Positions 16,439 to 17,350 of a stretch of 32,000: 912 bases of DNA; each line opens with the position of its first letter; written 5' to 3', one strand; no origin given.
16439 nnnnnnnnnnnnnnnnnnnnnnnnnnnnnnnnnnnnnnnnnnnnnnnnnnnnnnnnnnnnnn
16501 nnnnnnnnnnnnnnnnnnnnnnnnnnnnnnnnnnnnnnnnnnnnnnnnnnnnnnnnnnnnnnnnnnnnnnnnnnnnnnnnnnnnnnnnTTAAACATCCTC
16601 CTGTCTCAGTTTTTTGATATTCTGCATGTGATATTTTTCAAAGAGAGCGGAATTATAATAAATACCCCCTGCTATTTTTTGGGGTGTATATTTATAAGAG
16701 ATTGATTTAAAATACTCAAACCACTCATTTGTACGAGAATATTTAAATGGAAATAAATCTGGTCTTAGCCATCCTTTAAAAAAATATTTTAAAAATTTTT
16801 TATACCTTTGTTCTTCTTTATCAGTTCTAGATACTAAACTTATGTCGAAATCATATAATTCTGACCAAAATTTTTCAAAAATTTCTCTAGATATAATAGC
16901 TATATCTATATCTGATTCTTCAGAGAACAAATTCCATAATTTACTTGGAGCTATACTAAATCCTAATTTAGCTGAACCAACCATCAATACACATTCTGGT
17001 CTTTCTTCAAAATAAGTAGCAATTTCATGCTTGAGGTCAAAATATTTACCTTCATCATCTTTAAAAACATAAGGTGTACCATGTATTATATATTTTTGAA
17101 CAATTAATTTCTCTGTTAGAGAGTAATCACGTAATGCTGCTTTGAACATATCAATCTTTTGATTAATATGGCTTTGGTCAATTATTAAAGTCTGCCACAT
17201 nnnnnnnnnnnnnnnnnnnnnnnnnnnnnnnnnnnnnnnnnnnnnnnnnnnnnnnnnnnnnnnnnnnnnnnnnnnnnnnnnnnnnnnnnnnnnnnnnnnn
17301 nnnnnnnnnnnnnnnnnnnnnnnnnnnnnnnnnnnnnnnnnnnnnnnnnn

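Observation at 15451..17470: AT-rich, HIP1-free two-gene cassette: a minimal Pol-beta-type nucleotidyltransferase coupled to a stand-alone DUF262/ParB-like protein (candidate undescribed defence module)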

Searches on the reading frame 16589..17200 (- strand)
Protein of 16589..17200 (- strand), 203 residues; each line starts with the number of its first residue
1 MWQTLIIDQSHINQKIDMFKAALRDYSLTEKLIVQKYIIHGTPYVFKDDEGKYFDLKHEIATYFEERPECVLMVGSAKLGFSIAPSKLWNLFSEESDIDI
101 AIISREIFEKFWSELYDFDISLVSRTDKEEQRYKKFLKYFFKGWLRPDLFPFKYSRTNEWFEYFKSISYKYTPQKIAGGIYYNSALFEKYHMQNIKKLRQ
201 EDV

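Call 4: search_protein_families(library=pfam, proteins=[window:16589-17200:-], max_evalue=1)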
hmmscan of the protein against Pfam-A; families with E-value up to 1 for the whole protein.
window:16589-17200:- (203 aa): 2 families
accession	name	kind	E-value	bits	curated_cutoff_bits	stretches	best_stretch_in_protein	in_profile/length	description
PF01909.29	NTP_transf_2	-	0.081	13.8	21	1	91-134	27-53/93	Nucleotidyltransferase domain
PF18765.7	Polbeta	-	0.2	12.3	26.9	1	92-115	27-48/93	Polymerase beta, Nucleotidyltransferase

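Call 5: search_protein_families(library=padloc, proteins=[window:16589-17200:-], max_evalue=1)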
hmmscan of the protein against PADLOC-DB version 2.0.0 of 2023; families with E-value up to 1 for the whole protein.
window:16589-17200:- (203 aa): 0 families

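Call 6: search_protein_families(library=ncbifam, proteins=[window:16589-17200:-], max_evalue=1)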
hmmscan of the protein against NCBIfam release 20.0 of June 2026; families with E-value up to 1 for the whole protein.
window:16589-17200:- (203 aa): 0 families

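Call 8: find_homologous_proteins(query=window:16589-17200:-, max_evalue=0.001)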
Query window:16589-17200:- (203 aa): 318 proteins with E <= 0.001 among 392 candidates; the best 120 are listed.
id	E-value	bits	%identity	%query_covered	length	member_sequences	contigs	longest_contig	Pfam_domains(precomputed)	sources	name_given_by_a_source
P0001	1.0e-122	426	93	100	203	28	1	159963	-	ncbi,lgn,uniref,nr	ncbi:MAG: hypothetical protein RM347_016820 [Nostoc sp. ChiQUE02]|uniref:hypothetical protein n=1 Ta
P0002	9.1e-119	413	92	98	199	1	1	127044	-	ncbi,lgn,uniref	ncbi:hypothetical protein [Nostoc sp.]|uniref:hypothetical protein n=1 Tax=Nostoc sp. TaxID=1180 Rep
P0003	6.6e-104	364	81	99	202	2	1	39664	-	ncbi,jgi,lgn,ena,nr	ncbi:MAG: hypothetical protein KME22_00150 [Hassallia sp. WJT32-NPBG1]|jgi:predicted nucleotidyltran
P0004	3.2e-89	316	72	99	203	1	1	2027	-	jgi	jgi:predicted nucleotidyltransferase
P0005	3.6e-87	309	67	98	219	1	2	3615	-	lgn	-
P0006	4.4e-84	299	68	98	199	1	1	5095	-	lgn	-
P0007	1.0e-82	295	69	96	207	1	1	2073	-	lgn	-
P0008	2.1e-82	294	68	99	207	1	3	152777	-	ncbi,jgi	jgi:hypothetical protein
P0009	4.7e-80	286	66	98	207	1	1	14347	-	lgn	-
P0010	5.2e-80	286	67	98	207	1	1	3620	-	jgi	jgi:hypothetical protein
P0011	5.6e-79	283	67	96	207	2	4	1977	-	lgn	-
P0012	6.0e-79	283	64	98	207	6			-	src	-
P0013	7.4e-79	282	66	98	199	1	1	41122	-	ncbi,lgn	ncbi:MAG: hypothetical protein ACYTXE_28435 [Nostoc sp.]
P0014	1.3e-78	282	67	96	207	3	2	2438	-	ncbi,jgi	jgi:hypothetical protein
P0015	8.0e-78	279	62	100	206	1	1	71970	-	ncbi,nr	ncbi:hypothetical protein H6G27_22685 [Nostoc linckia FACHB-104]|nr:hypothetical protein [Nostoc lin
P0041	1.8e-63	232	56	91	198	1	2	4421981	-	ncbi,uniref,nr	ncbi:hypothetical protein [Flagellimonas sp. CMM7]|uniref:hypothetical protein n=1 Tax=Flagellimonas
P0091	9.4e-57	210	52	93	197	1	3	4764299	-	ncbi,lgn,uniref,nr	ncbi:hypothetical protein [Clostridium estertheticum]|uniref:Uncharacterized protein n=1 Tax=Clostri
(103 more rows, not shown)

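Call 11: find_related_loci(query=A1, collection=genome_contigs, flank=6000)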
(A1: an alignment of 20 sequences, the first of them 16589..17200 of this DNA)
Query A1 (203 aa) in genome_contigs; peptide patterns used: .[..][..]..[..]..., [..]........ (x = any residue, [..] = any of these).
220 stretches matched a pattern; 183 encode a relative of the query (tblastn E <= 1e-3); the best 80 are kept; 80 distinct loci.
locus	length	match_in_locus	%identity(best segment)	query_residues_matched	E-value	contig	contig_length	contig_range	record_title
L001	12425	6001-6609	97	1-203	5e-132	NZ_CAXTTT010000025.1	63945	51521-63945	MAG: uncultured Nostoc sp. isolate public_SRR14721954_metawrap_bin.4 public_SRR14721954_metawrap_bin.4_25, whole genome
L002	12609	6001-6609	97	1-203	9e-132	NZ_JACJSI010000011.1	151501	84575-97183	Nostoc flagelliforme FACHB-838 contig11, whole genome shotgun sequence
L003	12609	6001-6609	96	1-203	5e-130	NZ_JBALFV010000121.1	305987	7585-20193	MAG: Nostoc sp. isolate S5 bin 2 NODE_2_length_305987_cov_10.729261, whole genome shotgun sequence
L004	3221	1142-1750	93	1-203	6e-134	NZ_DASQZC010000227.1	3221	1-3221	MAG: Nostoc sp. isolate SMAG_U11081 k141_102982, whole genome shotgun sequence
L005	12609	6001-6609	91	1-203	2e-125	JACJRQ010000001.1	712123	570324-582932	Nostoc calcicola FACHB-3891 contig1, whole genome shotgun sequence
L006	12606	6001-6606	91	1-202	2e-124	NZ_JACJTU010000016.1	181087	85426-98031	Nostoc paludosum FACHB-159 contig16, whole genome shotgun sequence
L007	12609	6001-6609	92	1-203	2e-124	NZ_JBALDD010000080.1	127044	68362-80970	MAG: Nostoc sp. isolate P12649 bin 6 NODE_60_length_127044_cov_152.088248, whole genome shotgun sequence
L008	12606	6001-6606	90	1-202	6e-124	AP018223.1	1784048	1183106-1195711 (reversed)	Nostoc linckia NIES-25 plasmid plasmid1 DNA, nearly complete genome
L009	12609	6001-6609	89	1-203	2e-122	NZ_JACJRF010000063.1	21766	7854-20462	Anabaena subtropica FACHB-260 contig63, whole genome shotgun sequence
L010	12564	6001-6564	94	1-188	2e-118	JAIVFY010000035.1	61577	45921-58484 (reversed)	Nostoc sp. XA013 NODE_35_length_61577_cov_155.797933, whole genome shotgun sequence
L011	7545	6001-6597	81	1-200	9e-109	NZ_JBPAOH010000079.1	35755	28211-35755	Tolypothrix sp. VBCCA 56010 strain VBCCA:56010 contig00079, whole genome shotgun sequence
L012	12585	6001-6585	70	6-199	7e-87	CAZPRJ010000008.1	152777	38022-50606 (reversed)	MAG TPA_asm: uncultured Microcoleus sp. isolate SRP063590_co1_133 genome assembly, contig: NODE_96_length_152777_cov_7.2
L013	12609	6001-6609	62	1-203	4e-83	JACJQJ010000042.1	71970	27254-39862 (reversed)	Nostoc linckia FACHB-104 contig42, whole genome shotgun sequence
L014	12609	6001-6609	61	1-199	7e-82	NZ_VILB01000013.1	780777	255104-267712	Anabaena sp. UHCC 0187 scaffold13_cov2, whole genome shotgun sequence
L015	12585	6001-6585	63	12-203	4e-76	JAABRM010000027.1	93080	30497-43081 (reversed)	MAG: Oscillatoriales cyanobacterium isolate S07.Bin090 Scaffold_104, whole genome shotgun sequence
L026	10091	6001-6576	47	7-199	3e-55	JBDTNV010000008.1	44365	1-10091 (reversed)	MAG: Ignavibacteria bacterium isolate cluster3_bin.159 NODE_2113_length_44365_cov_8.607854, whole genome shotgun sequenc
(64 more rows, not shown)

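Call 22: predict_structure(alignment_id=A1)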
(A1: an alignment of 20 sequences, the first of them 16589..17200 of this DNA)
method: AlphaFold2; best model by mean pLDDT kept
length: 203 residues; sequences in the alignment: 20
mean_pLDDT: 88.8   pTM: 0.84
mean pLDDT of the five models: 88.8, 81.0, 80.5, 79.9, 79.2
residues with pLDDT >= 90: 127; 70-90: 61; 50-70: 14; < 50: 1
segments of 3 or more residues with pLDDT < 50: none
pLDDT, mean of each block of 10 residues (from residue 1): 71 94 95 94 90 96 97 94 87 92 95 72 76 86 87 82 93 93 95 92 69
secondary structure, 60 per line:
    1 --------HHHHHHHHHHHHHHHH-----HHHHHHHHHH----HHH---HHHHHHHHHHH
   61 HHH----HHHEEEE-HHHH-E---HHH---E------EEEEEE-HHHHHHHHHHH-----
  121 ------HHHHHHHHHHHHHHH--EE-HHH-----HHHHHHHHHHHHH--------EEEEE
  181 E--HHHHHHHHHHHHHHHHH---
elements in order: H9-24 H30-39 H50-63 E71-74 H76-79 E98-103 H105-115 H127-141 H155-167 E176-181 H184-200

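Call 27: fold_search(model_id=the predicted structure, library=pdb)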
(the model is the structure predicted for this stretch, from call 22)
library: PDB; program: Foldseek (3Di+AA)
matches with E <= 10: 56; with E <= 0.001: 0
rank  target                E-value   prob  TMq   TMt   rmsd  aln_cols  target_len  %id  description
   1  7q74_A                7.4e-01  0.04  0.13  0.07  13.7       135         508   12  Structure of Pla1 apo, with a C-terminal deletion (released 2022-12-07)
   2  7q74_B                1.1e+00  0.03  0.15  0.08  13.7       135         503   12  Structure of Pla1 apo, with a C-terminal deletion (released 2022-12-07)
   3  2q0f_B                1.5e+00  0.07  0.24  0.17  13.4       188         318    8  Terminal uridylyl transferase 4 from Trypanosoma brucei with bound UTP and UMP (released 2007-08-28)
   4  8k2c_SY               1.9e+00  0.04  0.11  0.17  16.3       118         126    8  Cryo-EM structure of the human 80S ribosome with Tigecycline (released 2024-07-10)
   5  7ecd                  2.2e+00  0.08  0.23  0.19   9.0       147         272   16  Crystal structure of Tam41 from Firmicutes bacterium, complex with CTP-Mg (released 2022-01-19)
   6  7q72_A                2.6e+00  0.03  0.17  0.09  11.6       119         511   13  Structure of Pla1 in complex with Red1 (released 2022-12-07)
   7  2q0c_B                3.0e+00  0.05  0.26  0.19  12.8       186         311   10  Terminal uridylyl transferase 4 from Trypanosoma brucei with bound CTP (released 2007-08-28)
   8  3pq1_B                3.0e+00  0.02  0.22  0.16  14.6       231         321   12  Crystal structure of human mitochondrial poly(A) polymerase (PAPD1) (released 2011-03-30)
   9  7wj7_B                3.0e+00  0.01  0.15  0.14  19.3       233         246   10  Crystal Structure of the Kinase Domain with Adenosine of a Class III Lanthipeptide Synthetase CurKC (released 2022-11-09)
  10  7r81_Z2               3.1e+00  0.03  0.13  0.20  14.1        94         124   15  Structure of the translating Neurospora crassa ribosome arrested by cycloheximide (released 2021-12-01)
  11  4fo6_A                3.4e+00  0.02  0.16  0.11  14.4       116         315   15  Crystal structure of the pre-catalytic ternary complex of polymerase lambda with a dATP analog opposite a templating T (released 2012-07-11)
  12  6zqg_DY               3.6e+00  0.03  0.11  0.16  15.2        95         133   13  Cryo-EM structure of the 90S pre-ribosome from Saccharomyces cerevisiae, state Dis-C (released 2020-09-23)
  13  5a2w_A                3.6e+00  0.02  0.21  0.11  14.5       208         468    9  Crystal structure of mtPAP in complex with ATPgammaS (released 2015-09-09)
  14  3cb5_A                3.6e+00  0.01  0.15  0.09  17.6       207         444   10  Crystal Structure of the S. pombe Peptidase Homology Domain of FACT complex subunit Spt16 (form A) (released 2008-06-17)
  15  6ig2_C                4.1e+00  0.02  0.25  0.20  13.8       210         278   11  Structure of mitochondrial CDP-DAG synthase Tam41 complexed with CTP, delta 74, F240A (released 2019-07-10)
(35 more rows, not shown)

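Call 29: search_solved_structures(query=A1, max_evalue=10, show_alignments=4)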
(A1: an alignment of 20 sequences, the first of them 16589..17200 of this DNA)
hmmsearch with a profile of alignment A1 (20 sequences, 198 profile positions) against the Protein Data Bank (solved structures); distinct sequences matched with E-value up to 10: 3.
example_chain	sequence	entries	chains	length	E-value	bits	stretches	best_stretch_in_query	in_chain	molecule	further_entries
4pn0_A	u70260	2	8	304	0.75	12.7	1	117-158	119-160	mRNA-capping enzyme subunit beta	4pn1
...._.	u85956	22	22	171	0.99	12.4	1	101-143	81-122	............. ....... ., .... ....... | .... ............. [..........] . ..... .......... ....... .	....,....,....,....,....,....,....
6zka_Y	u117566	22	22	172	1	12.3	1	101-143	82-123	NADH dehydrogenase [ubiquinone] 1 alpha subcomplex subunit 8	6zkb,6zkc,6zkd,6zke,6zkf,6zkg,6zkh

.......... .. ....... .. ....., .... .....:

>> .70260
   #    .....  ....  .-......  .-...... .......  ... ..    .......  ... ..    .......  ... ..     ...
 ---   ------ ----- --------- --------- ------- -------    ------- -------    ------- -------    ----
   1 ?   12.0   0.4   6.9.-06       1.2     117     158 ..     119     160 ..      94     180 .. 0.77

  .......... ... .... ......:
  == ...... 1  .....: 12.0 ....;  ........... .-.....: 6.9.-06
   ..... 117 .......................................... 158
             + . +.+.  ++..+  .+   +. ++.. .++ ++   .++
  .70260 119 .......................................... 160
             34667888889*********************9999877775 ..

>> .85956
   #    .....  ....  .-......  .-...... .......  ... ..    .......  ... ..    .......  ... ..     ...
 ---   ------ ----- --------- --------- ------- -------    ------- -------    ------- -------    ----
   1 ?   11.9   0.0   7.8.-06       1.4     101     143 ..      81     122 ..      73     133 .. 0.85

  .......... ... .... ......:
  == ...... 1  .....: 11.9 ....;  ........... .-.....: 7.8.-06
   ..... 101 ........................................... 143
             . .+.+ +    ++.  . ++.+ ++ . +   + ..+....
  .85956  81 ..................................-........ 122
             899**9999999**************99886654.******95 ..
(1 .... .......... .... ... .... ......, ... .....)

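Call 38: search_protein_families(library=pfam, alignment_id=A3, max_evalue=1)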
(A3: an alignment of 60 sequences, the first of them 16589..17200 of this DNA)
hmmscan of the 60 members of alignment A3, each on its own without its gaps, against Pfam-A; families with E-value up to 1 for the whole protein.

A. member 1, window:16589-17200:- (203 aa): 2 families
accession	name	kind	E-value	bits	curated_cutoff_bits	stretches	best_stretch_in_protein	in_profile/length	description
PF01909.29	NTP_transf_2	-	0.081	13.8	21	1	91-134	27-53/93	Nucleotidyltransferase domain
PF18765.7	Polbeta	-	0.2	12.3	26.9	1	92-115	27-48/93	Polymerase beta, Nucleotidyltransferase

B. families by the number of members that match (of 60 scanned): 21 families
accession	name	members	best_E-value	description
PF01909.29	NTP_transf_2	23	0.00099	Nucleotidyltransferase domain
PF18765.7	Polbeta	10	0.042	Polymerase beta, Nucleotidyltransferase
PF03710.21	GlnE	2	0.16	Glutamate-ammonia ligase adenylyltransferase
PF23013.2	IML1_N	2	0.18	IML1 N-terminal double psi beta barrel domain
PF14533.12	USP7_C2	1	0.0096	Ubiquitin-specific protease C-terminal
PF25418.1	DUF7890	1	0.054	Domain of unknown function (DUF7890)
PF14529.12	Exo_endo_phos_2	1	0.075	Endonuclease-reverse transcriptase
PF08264.19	Anticodon_1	1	0.082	Anticodon-binding domain of tRNA ligase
PF14624.11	Vwaint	1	0.084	VWA / Hh protein intein-like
PF23769.1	Beta-prop_WDR75_2nd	1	0.11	WD repeat-containing protein 75 second beta-propeller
PF23251.1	KH_PARP14_4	1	0.14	PARP14, fourth type I KH domain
PF11416.13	Syntaxin-5_N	1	0.14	Syntaxin-5 N-terminal, Sly1p-binding domain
PF18166.6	pP_pnuc_2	1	0.14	Predicted pPIWI-associating nuclease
PF24983.1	DUF7774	1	0.2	Domain of unknown function (DUF7774)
PF05934.16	MCLC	1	0.21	Mid-1-related chloride channel (MCLC)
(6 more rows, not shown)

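Call 48: search_protein_representatives(alignment_id=A1)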
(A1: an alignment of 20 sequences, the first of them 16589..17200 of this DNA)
Query: 20 sequences, 198 profile positions. Proteins with E-value up to 0.001 (for the whole library): 1542; up to 1e-10: 745; up to 1e-30: 69. The best 150 are listed.
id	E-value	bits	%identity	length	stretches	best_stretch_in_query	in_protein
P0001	6.0e-88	310.1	-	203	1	2-196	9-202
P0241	7.5e-74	264.1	-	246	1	3-194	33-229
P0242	1.4e-68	246.9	-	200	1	3-194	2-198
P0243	6.1e-68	244.8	-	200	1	8-194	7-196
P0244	5.7e-64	231.9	-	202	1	5-195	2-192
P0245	7.7e-63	228.2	-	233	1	3-196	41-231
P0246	6.6e-61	221.9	-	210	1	6-194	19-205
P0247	2.0e-60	220.3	-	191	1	5-195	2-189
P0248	2.6e-58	213.4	-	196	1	2-142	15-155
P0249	2.3e-56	207.1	-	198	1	4-194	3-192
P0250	1.0e-55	204.9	-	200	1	9-193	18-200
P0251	3.2e-54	200.1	-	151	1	48-195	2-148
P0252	1.9e-53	197.5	-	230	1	7-193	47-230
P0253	1.5e-51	191.3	-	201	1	7-193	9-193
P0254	3.3e-50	186.9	-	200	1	3-195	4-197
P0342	1.5e-26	109.8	-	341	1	8-190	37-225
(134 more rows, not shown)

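Call 50: search_protein_families(library=pfam, alignment_id=A4, max_evalue=0.00001)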
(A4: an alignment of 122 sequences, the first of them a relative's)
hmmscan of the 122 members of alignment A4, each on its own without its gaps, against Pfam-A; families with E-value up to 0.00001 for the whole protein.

A. member 1, L002:5257-5676:- (140 aa): 1 family
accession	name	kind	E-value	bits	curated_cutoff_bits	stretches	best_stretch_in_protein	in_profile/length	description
PF05685.18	Uma2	-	3e-09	37.1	27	1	29-120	1-86/172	Putative restriction endonuclease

B. families by the number of members that match (of 122 scanned): 167 families (the first 25 are shown)
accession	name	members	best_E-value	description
PF00515.34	TPR_1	8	7.6e-57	Tetratricopeptide repeat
PF07719.23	TPR_2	8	2.3e-46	Tetratricopeptide repeat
PF13414.12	TPR_11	8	1.7e-44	TPR repeat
PF13431.12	TPR_17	8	3.3e-38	Tetratricopeptide repeat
PF13432.12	TPR_16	8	1.4e-31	Tetratricopeptide repeat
PF13371.12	TPR_9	8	1.5e-24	Tetratricopeptide repeat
PF13181.12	TPR_8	7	2.8e-39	Tetratricopeptide repeat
PF14559.12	TPR_19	7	3.4e-23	Tetratricopeptide repeat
PF13424.12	TPR_12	7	1.2e-22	Tetratricopeptide repeat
PF13174.12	TPR_6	7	1.7e-20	Tetratricopeptide repeat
PF13428.12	TPR_14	7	4.7e-20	Tetratricopeptide repeat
PF00145.23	DNA_methylase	6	1.7e-97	C-5 cytosine-specific DNA methylase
PF01261.30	AP_endonuc_2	6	5.9e-25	Xylose isomerase-like TIM barrel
PF25575.1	TPR_BSK1_C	6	9.6e-11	Serine/threonine-protein kinase BSK1-like, TPR repeats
PF12895.13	ANAPC3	6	1.1e-09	Anaphase-promoting complex, cyclosome, subunit 3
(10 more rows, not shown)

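Call 52: search_protein_families(library=padloc, alignment_id=A4, max_evalue=0.00001)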
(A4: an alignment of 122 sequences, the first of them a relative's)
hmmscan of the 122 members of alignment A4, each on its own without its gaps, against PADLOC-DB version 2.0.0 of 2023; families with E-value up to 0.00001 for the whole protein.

A. member 1, L002:5257-5676:- (140 aa): 2 families
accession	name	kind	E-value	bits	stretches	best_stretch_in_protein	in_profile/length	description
PDLC04833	PDC-S03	-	4e-20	70.2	1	11-124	8-117/207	-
PDLC04835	PDC-S03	-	1e-18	65.7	1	19-119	1-103/207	-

B. families by the number of members that match (of 122 scanned): 252 families (the first 25 are shown)
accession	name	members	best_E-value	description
PDLC03355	MTase_II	6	7.1e-169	Type II methyltransferase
PDLC00030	DruM2|DruM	6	6.3e-142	DNA cytosine methylase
PDLC03378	MTase_II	6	2.9e-112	Type II methyltransferase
PDLC00027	DruM2|DruM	6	3.4e-112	DNA cytosine methylase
PDLC00031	DruM2|DruM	6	6.6e-82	DNA cytosine methylase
PDLC03272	MTase_II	6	7.7e-82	Type II methyltransferase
PDLC03234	MTase_II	6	4.1e-73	Type II methyltransferase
PDLC00033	DruM2|DruM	6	1.1e-71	DNA cytosine methylase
PDLC02650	DrmMII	6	2.5e-68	DrmMII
PDLC03326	MTase_II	6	9.6e-67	Type II methyltransferase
PDLC00026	DruM2|DruM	6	9.1e-62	DNA cytosine methylase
PDLC03237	MTase_II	6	2.5e-51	Type II methyltransferase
PDLC02649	DrmMII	6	1.3e-50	DrmMII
PDLC03307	MTase_II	6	9.5e-48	Type II methyltransferase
PDLC03731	oMTase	6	3.2e-47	orphan methyltransferase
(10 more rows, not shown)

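Call 64: search_dna_similar(query=window:16589-17200:-, collection=phages, mode=protein, max_evalue=0.001, max_rows=15)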
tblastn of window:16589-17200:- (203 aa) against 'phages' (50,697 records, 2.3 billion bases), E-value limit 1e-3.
No match.

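Call 65: search_dna_similar(query=window:16589-17200:-, collection=plasmids, mode=protein, max_evalue=0.001, max_rows=25)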
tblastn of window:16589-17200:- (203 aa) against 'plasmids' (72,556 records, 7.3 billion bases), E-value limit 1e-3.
Records with a match: 2; places in all: 2; records where one place covers at least 80% of the query: 1.
Best place of each record, by identity: <60% 2.
By first word of the organism name: Cronobacter 1; Aliarcobacter 1.
By predicted mobility (MOB-suite, as given by PLSDB): non-mobilizable 2.
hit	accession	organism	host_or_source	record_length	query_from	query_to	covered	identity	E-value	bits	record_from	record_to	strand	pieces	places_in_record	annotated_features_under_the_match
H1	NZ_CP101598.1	Cronobacter dublinensis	Cereal-based food (noodle) for infant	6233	34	196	80%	34.7%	6e-13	74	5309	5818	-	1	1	hypothetical protein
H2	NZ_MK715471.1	Aliarcobacter cryaerophilus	Greenshell mussel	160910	33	151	59%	35.4%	2e-6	55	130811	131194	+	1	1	hypothetical protein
